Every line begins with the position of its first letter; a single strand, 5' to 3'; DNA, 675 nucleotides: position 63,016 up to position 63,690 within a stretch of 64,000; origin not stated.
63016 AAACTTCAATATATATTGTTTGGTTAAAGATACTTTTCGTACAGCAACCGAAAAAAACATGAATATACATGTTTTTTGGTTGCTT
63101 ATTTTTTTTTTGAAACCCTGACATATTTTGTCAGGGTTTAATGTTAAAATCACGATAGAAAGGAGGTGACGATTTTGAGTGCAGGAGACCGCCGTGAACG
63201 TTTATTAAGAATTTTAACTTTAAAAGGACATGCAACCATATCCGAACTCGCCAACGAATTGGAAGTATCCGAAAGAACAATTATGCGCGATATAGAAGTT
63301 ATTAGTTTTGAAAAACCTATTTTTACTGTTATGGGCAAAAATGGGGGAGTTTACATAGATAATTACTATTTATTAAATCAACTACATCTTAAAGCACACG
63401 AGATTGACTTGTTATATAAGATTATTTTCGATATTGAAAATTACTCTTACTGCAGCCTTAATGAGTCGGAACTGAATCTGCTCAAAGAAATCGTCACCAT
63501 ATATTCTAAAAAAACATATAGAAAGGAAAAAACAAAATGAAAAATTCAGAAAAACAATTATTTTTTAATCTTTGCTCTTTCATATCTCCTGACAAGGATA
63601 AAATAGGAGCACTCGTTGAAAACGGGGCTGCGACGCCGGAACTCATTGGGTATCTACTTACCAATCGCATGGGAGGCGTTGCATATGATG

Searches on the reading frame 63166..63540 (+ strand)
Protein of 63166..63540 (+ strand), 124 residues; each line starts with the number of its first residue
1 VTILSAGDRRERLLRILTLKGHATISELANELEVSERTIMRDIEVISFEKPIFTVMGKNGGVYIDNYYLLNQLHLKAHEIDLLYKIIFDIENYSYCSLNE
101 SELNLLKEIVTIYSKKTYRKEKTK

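Call 26: find_encoding_contigs(protein=window:63166-63540:+, flank=10000, max_places=6)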
Protein window:63166-63540:+ (124 aa): no gene with exactly this product is on record in the collection.

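Call 65: search_protein_families(library=pfam, proteins=[window:63166-63540:+], max_evalue=0.01)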
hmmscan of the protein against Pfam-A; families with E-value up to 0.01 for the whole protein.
window:63166-63540:+ (124 aa): 8 families
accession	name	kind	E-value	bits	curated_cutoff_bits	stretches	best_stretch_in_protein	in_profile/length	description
PF08279.18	HTH_11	-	1.2e-09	38.4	25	1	9-58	1-52/55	HTH domain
PF08220.18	HTH_DeoR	-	3.2e-06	27.2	21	1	9-47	1-39/57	DeoR-like helix-turn-helix domain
PF08280.17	HTH_Mga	-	3.4e-05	24.2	23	1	12-58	9-57/59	M protein trans-acting positive regulator (MGA) HTH domain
PF21476.4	PF0610-like_N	-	8.3e-05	23.2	33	1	9-46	2-38/50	PF0610-like, N-terminal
PF07638.17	Sigma70_ECF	-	0.0027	18.1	21.1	1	5-46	135-175/185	ECF sigma factor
PF25212.1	HVO_A0114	-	0.0078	16.4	27.6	0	8-45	22-59/84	HVO_A0114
PF13404.12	HTH_AsnC-type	-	0.0096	16.2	27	0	12-41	7-36/42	AsnC-type helix-turn-helix domain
PF13412.12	HTH_24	-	0.0098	15.9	21.9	1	10-41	5-36/48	Winged helix-turn-helix DNA-binding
